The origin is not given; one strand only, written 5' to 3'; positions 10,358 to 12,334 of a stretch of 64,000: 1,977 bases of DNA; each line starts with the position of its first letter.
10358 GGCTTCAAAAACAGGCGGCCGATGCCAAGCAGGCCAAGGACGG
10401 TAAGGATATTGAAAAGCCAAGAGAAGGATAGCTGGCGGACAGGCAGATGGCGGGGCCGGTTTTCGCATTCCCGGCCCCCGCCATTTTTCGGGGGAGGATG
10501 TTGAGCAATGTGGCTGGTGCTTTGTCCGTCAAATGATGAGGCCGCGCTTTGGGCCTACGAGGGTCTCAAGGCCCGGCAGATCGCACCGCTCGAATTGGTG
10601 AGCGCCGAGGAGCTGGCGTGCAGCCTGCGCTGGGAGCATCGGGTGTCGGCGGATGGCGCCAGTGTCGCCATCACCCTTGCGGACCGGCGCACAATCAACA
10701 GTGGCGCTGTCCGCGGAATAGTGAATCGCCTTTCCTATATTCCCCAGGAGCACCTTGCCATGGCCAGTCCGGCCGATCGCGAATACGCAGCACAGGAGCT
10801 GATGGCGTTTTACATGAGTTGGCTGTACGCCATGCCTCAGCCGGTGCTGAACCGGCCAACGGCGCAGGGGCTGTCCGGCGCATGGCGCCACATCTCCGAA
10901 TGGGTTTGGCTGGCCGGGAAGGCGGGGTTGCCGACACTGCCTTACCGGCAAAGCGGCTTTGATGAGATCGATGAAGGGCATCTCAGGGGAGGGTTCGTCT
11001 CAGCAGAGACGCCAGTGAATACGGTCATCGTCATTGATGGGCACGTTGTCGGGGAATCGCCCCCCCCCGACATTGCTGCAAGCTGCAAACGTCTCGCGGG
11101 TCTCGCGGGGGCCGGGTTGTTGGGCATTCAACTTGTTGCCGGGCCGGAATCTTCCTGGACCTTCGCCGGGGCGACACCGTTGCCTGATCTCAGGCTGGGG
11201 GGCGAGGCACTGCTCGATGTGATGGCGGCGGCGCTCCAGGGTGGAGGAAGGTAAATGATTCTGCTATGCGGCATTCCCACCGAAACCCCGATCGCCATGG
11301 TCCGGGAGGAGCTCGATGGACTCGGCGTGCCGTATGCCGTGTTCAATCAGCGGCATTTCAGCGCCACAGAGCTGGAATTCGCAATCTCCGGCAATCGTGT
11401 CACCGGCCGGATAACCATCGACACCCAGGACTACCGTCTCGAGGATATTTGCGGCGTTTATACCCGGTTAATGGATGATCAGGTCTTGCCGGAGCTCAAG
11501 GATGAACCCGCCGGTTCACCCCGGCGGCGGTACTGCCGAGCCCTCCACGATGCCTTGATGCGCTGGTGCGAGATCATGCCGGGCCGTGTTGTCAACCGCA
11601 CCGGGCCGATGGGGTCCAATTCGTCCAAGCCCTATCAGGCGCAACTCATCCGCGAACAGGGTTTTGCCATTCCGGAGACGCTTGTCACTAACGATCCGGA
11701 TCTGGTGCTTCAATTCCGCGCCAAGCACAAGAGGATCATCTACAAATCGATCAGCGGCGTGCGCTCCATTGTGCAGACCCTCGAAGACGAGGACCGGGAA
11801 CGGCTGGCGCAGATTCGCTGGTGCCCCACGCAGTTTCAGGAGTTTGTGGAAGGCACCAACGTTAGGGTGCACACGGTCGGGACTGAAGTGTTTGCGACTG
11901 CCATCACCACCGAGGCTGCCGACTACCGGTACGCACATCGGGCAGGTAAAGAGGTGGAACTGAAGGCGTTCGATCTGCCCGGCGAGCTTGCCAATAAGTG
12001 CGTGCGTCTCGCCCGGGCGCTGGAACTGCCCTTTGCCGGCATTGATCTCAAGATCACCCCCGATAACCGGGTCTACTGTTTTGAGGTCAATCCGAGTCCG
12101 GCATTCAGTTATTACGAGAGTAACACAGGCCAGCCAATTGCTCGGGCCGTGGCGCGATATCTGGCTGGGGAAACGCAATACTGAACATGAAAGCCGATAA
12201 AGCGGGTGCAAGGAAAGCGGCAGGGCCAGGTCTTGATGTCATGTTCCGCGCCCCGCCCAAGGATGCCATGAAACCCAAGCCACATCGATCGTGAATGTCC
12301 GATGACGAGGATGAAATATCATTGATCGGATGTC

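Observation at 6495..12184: Four-gene island: two cytoplasmic peptidases with a shared K/E/D-rich spacer and tail, plus a graspetide-type ATP-grasp ligase and a dead paralog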

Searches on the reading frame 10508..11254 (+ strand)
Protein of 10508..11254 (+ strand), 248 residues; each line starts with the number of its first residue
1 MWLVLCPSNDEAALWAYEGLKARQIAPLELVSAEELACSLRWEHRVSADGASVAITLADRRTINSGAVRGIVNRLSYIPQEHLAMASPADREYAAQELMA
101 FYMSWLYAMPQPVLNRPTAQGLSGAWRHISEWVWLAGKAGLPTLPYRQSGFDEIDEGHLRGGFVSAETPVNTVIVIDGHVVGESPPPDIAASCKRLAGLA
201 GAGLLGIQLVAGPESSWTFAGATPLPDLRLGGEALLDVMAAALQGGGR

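Call 3: search_protein_families(library=pfam, proteins=[window:10508-11254:+], max_evalue=0.1)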
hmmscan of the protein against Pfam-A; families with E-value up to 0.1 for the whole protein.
window:10508-11254:+ (248 aa): 0 families

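Call 4: search_protein_families(library=ncbifam, proteins=[window:10508-11254:+], max_evalue=0.1)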
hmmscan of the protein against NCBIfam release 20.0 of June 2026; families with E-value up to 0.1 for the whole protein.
window:10508-11254:+ (248 aa): 0 families

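Call 30: search_protein_families(library=padloc, proteins=[window:10508-11254:+], max_evalue=0.01)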
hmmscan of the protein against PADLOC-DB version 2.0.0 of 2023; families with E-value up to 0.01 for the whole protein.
window:10508-11254:+ (248 aa): 0 families

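Call 53: search_solved_structures(query=A3, max_evalue=10, show_alignments=2)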
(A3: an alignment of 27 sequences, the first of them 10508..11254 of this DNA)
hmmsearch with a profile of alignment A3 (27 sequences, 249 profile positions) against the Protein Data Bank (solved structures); distinct sequences matched with E-value up to 10: 8.
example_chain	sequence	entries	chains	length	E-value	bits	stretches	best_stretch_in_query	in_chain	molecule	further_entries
6h0d_A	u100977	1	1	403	0.41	13.4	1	66-207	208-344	Putative diflavin flavoprotein A 3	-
6h0c_A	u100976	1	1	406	0.41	13.4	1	66-207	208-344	Putative diflavin flavoprotein A 3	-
9rzx_A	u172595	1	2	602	1.7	11.4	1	126-232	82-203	Alpha-L-fucosidase, family GH29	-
1qps_A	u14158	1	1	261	1.7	11.4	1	52-82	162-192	ENDONUCLEASE ECORI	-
1qri_A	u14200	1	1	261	1.7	11.4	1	52-82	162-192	ECO RI ENDONCULEASE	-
1qrh_A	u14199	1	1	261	1.7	11.4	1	52-82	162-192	ECO RI ENDONCULEASE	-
1ckq_A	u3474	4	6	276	1.8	11.3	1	52-82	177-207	PROTEIN (ENDONUCLEASE) | PROTEIN (ECO RI ENDONUCLEASE (E.C.3.1.21.4)) | PROTEIN (ECO RI ENDONUCLEASE)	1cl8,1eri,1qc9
2oxv_A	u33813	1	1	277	1.8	11.3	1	52-82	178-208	Type II restriction enzyme EcoRI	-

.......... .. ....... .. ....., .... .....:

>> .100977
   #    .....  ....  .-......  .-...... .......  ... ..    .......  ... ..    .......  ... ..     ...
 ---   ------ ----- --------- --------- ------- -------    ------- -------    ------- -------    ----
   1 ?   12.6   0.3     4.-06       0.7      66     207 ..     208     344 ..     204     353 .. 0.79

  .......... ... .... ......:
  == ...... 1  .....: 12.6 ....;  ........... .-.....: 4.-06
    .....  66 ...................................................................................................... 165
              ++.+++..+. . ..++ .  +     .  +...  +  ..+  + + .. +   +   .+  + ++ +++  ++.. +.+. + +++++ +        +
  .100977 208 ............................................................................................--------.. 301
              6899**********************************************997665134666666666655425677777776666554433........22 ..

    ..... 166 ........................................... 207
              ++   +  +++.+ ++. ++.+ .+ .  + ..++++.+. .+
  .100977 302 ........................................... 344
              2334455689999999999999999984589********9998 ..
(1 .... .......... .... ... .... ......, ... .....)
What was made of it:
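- Tried and rejected: Nothing significant (call 53).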

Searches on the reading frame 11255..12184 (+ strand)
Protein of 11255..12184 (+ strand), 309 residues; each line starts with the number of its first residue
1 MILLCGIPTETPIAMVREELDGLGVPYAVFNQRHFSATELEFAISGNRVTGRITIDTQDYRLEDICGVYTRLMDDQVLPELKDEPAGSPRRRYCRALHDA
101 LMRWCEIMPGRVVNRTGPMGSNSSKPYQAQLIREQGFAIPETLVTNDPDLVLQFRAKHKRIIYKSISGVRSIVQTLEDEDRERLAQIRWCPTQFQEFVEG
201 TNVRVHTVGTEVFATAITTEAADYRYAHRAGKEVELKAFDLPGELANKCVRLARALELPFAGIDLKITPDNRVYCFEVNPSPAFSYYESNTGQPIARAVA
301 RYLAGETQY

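Call 3: search_protein_families(library=pfam, proteins=[window:11255-12184:+], max_evalue=0.1)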
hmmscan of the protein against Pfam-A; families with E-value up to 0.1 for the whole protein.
window:11255-12184:+ (309 aa): 4 families
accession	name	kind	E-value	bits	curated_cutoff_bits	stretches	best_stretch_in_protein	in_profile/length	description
PF08443.16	RimK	-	2.1e-09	37.7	21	1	129-302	8-187/188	RimK-like ATP-grasp domain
PF02655.19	ATP-grasp_3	-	2.7e-08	34.5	23.2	1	126-280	5-155/160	ATP-grasp domain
PF14398.11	ATPgrasp_YheCD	-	0.00011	22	26.8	1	239-298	179-243/255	YheC/D like ATP-grasp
PF02955.21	GSH-S_ATP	-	0.047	13.6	23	1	138-175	11-50/175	Prokaryotic glutathione synthetase, ATP-grasp domain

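Call 4: search_protein_families(library=ncbifam, proteins=[window:11255-12184:+], max_evalue=0.1)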
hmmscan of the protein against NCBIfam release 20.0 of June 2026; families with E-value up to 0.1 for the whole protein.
window:11255-12184:+ (309 aa): 13 families
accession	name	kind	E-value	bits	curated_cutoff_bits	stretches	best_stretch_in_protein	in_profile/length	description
TIGR04187.1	GRASP_SAV_5884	subfamily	1.1e-36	126.6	350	1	15-303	15-311/312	ATP-grasp ribosomal peptide maturase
TIGR04184.1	ATPgraspMvdD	equivalog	1.6e-27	96.5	475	1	37-303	38-319/321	MvdD family ATP-grasp ribosomal peptide maturase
TIGR04185.1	ATPgraspMvdC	equivalog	3.1e-26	92.3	425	1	13-303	13-316/318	MvdC family ATP-grasp ribosomal peptide maturase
TIGR00768.1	rimK_fam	subfamily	7.6e-17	61.6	143.4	1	100-302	63-275/276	RimK family alpha-L-glutamate ligase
NF040720.1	MptN_Meth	equivalog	2.4e-12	46.5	350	1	111-300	88-287/291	tetrahydromethanopterin:alpha-L-glutamate ligase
TIGR04192.1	GRASP_w_spasm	equivalog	9e-07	28.5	230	1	133-303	135-318/318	grasp-with-spasm system ATP-grasp peptide maturase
TIGR02144.1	LysX_arch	equivalog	1e-06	28.1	275.6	1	105-304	68-276/281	lysine biosynthesis protein LysX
NF007764.0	PRK10446.1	equivalog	4.5e-05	22.9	331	1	195-304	177-287/300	30S ribosomal protein S6--L-glutamate ligase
NF005315.0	PRK06849.1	equivalog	0.001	18.2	406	1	127-208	119-204/389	hypothetical protein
TIGR03103.1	trio_acet_GNAT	equivalog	0.0019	16.8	569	0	125-219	298-398/547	N-acetylglutaminylglutamine synthetase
NF003573.0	PRK05246.1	equivalog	0.01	14.6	272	1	138-172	134-170/316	glutathione synthase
TIGR01380.1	glut_syn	equivalog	0.019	14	299.05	1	138-264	133-272/312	glutathione synthase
NF009402.0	PRK12767.1-1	equivalog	0.034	13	218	1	128-280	119-274/329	carbamoyl phosphate synthase-like protein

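Call 6: find_homologous_proteins(query=window:11255-12184:+, max_evalue=0.00001)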
Query window:11255-12184:+ (309 aa): 6046 proteins with E <= 0.00001 among 8000 candidates; the best 120 are listed.
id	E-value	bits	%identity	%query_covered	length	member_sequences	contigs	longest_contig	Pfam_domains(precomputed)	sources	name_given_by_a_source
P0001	2.8e-207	705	100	100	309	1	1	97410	PF08443.17,PF02655.20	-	-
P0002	2.6e-154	531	75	99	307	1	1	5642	PF02955.22,PF08443.17,PF02655.20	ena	-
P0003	4.2e-154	530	75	99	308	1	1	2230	PF08443.17,PF02655.20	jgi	jgi:hypothetical protein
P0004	5.5e-154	530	75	99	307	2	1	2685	PF08443.17,PF02655.20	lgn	-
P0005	1.4e-153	528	75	100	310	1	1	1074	PF08443.17,PF02655.20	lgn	-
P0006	4.7e-153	527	75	100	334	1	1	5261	PF08443.17,PF02655.20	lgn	-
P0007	9.2e-151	519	75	99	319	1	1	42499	PF08443.17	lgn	-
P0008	5.3e-150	517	75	99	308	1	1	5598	PF08443.17,PF02655.20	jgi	jgi:hypothetical protein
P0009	5.8e-150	517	73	99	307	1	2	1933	PF08443.17,PF02655.20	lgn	-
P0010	1.2e-149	515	72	99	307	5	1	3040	PF08443.17,PF02655.20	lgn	-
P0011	3.2e-149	514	74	98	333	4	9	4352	PF08443.17,PF02655.20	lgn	-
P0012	3.2e-149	514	74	99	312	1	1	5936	PF08443.17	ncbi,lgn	-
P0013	5.5e-148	510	74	99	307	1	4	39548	PF08443.17,PF02655.20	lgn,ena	-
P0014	1.3e-147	509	73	98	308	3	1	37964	PF14398.12,PF08443.17,PF02655.20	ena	-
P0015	3.1e-147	508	72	99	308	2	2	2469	PF08443.17,PF02655.20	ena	-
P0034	4.5e-140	484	69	98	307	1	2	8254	PF08443.17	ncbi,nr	ncbi:MAG: glutathione synthase [Hydrococcus sp. SU_1_0]|nr:glutathione synthase [Hydrococcus sp. SU_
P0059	6.0e-137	474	69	99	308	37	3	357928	PF08443.17,PF02655.20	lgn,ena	-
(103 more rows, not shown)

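Call 8: find_related_loci(query=A1, collection=genome_contigs, flank=10000)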
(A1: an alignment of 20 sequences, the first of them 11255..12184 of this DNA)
Query A1 (309 aa) in genome_contigs; peptide patterns used: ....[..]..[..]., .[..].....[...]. (x = any residue, [..] = any of these).
333 stretches matched a pattern; 316 encode a relative of the query (tblastn E <= 1e-3); the best 80 are kept; 80 distinct loci.
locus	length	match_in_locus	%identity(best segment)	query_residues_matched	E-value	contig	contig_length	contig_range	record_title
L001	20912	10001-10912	74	1-304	2e-158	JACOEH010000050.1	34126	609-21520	MAG: Nitrospira sp. isolate S1bin.12 NODE_412_length_34126_cov_30.805641, whole genome shotgun sequence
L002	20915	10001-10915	72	1-305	1e-154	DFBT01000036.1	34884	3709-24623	MAG TPA_asm: candidate division WOR-3 bacterium UBA3073 UBA3073_contig_2021, whole genome shotgun sequence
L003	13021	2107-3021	68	1-304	6e-142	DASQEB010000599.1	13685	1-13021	MAG TPA_asm: Thermoanaerobaculia bacterium isolate SMAG_U11742 k141_763632, whole genome shotgun sequence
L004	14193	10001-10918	66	1-305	2e-141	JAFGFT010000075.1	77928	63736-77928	MAG: Dehalococcoidia bacterium isolate Zod_Metabat.1332 k87_13119007, whole genome shotgun sequence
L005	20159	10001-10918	68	1-305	4e-141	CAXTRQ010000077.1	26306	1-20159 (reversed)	MAG TPA_asm: uncultured Pyrinomonadaceae bacterium isolate public_SRR14721960_metawrap_bin.1 genome assembly, contig: pu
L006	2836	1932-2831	68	1-300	8e-148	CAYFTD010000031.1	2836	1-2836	MAG TPA_asm: uncultured archaeon isolate ERP108616_co1_168 genome assembly, contig: k119_1793562, whole genome shotgun s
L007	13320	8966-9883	67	1-305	4e-140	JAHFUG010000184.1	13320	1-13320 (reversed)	MAG: Blastocatellia bacterium isolate nzgw74 NODE_333_length_13321_cov_9.263258, whole genome shotgun sequence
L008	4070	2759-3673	68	1-305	1e-142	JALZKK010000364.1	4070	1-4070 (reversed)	MAG: Acidobacteriota bacterium isolate MSU bin5 SD1457-59_k127_2191649, whole genome shotgun sequence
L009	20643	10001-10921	67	1-306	4e-139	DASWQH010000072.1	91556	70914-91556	MAG TPA_asm: Pyrinomonadaceae bacterium isolate SMAG_U3489 k141_2009110, whole genome shotgun sequence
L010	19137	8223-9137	65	1-305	1e-138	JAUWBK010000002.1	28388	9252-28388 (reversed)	MAG: Dehalococcoidia bacterium isolate CSMAG_1318 CSMAG_1318_k141_870547_length_28388_cov_31.7586, whole genome shotgun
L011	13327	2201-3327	66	1-305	2e-137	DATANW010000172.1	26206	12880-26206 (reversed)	MAG TPA_asm: Pyrinomonadaceae bacterium isolate SMAG_U7029 k141_470484, whole genome shotgun sequence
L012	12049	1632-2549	65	1-305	8e-137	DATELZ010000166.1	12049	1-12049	MAG TPA_asm: Pyrinomonadaceae bacterium isolate SMAG_U8929 k141_1096926, whole genome shotgun sequence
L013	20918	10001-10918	65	1-305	3e-136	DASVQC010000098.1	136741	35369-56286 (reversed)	MAG TPA_asm: Pyrinomonadaceae bacterium isolate SMAG_U3196 k141_369085, whole genome shotgun sequence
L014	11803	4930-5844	65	1-304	1e-135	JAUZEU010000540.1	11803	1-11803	MAG: Bryobacterales bacterium isolate BP_13 scaffold_1809289, whole genome shotgun sequence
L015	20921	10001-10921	64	1-306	4e-135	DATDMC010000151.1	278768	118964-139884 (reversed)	MAG TPA_asm: Pyrinomonadaceae bacterium isolate SMAG_U400 k141_788238, whole genome shotgun sequence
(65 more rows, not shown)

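Call 30: search_protein_families(library=padloc, proteins=[window:11255-12184:+], max_evalue=0.01)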
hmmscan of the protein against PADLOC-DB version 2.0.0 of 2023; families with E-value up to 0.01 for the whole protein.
window:11255-12184:+ (309 aa): 0 families

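Call 34: search_solved_structures(query=A1, max_evalue=0.001, show_alignments=2)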
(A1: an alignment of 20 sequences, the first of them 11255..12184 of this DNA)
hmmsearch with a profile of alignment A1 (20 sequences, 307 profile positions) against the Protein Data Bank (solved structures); distinct sequences matched with E-value up to 0.001: 10.
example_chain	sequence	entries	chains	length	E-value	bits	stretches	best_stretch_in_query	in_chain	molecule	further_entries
7drm_A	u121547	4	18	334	7e-35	123.7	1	4-296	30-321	ATP-grasp domain-containing protein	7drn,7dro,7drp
5ig9_A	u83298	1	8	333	7.3e-28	100.6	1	12-304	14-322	ATP grasp ligase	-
7mgv_A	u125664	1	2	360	2.6e-26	95.5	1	12-304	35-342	CdnC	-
5ig8_A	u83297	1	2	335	6.3e-25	91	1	14-304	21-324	ATP grasp ligase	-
7m4s_A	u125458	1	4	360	1.3e-23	86.7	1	14-303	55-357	AMdnB protein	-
9bou_A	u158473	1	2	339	9.5e-18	67.4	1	14-305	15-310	MvdD-like pre-ATP grasp domain-containing protein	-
7qyr_A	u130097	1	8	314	5.4e-10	41.9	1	103-305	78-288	Probable alpha-L-glutamate ligase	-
5zct_A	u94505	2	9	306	2.3e-08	36.6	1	105-304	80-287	Ribosomal protein S6--L-glutamate ligase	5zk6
4iwx_A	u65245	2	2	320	2.6e-08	36.4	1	105-304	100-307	Ribosomal protein S6 modification protein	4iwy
7qys_A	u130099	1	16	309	7.2e-08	35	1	103-306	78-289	Probable alpha-L-glutamate ligase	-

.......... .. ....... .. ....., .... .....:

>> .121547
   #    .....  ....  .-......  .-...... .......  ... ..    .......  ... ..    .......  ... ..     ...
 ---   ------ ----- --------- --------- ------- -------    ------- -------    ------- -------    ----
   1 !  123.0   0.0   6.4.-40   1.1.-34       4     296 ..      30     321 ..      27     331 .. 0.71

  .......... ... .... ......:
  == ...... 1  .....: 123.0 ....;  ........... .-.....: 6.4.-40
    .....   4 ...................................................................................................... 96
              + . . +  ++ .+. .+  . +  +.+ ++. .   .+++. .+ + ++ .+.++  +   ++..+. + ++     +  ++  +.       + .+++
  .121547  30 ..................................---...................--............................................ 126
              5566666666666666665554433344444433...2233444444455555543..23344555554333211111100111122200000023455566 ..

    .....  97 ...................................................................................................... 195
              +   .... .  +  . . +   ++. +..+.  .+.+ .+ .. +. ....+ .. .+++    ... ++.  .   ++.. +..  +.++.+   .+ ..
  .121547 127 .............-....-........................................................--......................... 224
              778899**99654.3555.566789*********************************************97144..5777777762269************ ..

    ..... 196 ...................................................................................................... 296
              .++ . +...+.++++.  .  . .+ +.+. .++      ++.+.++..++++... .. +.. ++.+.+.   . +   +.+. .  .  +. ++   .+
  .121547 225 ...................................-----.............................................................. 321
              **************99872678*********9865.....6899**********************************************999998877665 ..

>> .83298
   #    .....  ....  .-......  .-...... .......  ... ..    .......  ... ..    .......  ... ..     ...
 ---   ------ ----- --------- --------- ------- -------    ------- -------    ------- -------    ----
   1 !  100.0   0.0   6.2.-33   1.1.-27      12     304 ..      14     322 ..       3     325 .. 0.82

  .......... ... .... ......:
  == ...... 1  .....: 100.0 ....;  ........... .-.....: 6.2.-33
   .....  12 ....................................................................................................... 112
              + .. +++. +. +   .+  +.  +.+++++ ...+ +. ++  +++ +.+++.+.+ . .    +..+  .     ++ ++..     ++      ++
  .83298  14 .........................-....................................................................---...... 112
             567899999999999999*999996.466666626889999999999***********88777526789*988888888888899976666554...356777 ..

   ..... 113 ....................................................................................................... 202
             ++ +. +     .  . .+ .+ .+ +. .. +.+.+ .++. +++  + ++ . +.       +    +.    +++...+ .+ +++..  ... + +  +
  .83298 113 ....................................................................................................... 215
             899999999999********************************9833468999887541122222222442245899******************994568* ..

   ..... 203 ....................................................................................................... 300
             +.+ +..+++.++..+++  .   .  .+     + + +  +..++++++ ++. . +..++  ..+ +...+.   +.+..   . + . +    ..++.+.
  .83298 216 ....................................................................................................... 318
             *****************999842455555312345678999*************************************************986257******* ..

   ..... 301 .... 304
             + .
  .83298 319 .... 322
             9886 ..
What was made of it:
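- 11255..12184 (+): Gene 4. A graspetide-type ATP-grasp ligase with an intact catalytic set (K164, D264, E277, N279 invariant in the family). NCBIfam and PDB profile searches (calls 4, 34).
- On Graspetide synthetase clade of ATP-grasp ligases (gene 4): In the PDB search PsnB scores 7e-35 and RimK about 2e-8 (call 34).
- Closest known: Structurally characterised graspetide synthetases: PsnB. Same: Full-length colinear homology at E 7e-35 to 6e-25, with the same catalytic residues (call 34).
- Checked: Its best solved relatives are PsnB at 7e-35, then MdnC, CdnC and MdnB (call 34).
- The ligase belongs to the graspetide clade (PsnB 7e-35, MdnC, CdnC and MdnB, against RimK at about 1e-8 to 1e-10; calls 4, 34).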

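Call 81: find_encoding_contigs(protein=window:11255-12181:+, flank=3000, max_places=3)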
Protein window:11255-12181:+ (309 aa): no gene with exactly this product is on record in the collection.
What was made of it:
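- Tried and rejected: Not on record (call 81), so the organism was not identified.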

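Call 82: find_encoding_contigs(protein=P0034, flank=6000, max_places=2)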
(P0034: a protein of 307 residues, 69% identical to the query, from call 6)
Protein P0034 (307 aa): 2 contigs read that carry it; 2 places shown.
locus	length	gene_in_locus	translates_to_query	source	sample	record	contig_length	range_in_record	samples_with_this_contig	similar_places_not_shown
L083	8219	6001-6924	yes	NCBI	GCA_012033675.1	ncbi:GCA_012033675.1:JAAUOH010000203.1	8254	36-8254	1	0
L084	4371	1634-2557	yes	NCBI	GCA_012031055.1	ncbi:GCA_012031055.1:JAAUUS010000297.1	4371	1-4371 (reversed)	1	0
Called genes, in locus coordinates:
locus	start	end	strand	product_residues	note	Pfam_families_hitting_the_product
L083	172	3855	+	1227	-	PF01833:TIG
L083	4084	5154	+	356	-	-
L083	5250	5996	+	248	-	-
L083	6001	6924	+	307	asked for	PF08443:RimK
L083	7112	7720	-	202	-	PF08808:RES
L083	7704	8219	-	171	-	PF23125:Xre-MbcA-ParS_M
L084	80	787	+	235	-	-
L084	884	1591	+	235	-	-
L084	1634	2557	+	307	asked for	PF08443:RimK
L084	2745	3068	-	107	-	PF08808:RES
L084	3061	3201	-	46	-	-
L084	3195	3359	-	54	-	-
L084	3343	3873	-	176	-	PF23125:Xre-MbcA-ParS_M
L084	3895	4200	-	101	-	-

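Call 83: find_encoding_contigs(protein=P0059, flank=6000, max_places=2)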
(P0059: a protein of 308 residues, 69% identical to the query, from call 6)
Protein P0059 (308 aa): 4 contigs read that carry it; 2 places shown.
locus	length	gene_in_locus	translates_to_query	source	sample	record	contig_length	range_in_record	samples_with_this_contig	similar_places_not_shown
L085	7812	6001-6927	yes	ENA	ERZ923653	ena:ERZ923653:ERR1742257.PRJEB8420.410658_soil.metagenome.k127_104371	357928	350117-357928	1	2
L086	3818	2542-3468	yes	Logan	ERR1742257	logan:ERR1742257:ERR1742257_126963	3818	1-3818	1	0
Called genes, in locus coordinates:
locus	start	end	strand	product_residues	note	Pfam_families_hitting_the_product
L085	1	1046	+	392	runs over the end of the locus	PF00389:2-Hacid_dh, PF02826:2-Hacid_dh_C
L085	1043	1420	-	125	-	PF05635:23S_rRNA_IVP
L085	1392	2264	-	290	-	PF00528:BPD_transp_1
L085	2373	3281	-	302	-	PF19300:BPD_transp_1_N, PF00528:BPD_transp_1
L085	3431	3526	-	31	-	-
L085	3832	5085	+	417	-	-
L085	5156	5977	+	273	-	-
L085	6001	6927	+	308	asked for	PF02655:ATP-grasp_3, PF08443:RimK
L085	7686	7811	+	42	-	?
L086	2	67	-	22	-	?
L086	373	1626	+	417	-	-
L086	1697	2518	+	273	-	-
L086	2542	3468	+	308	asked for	PF02655:ATP-grasp_3, PF08443:RimK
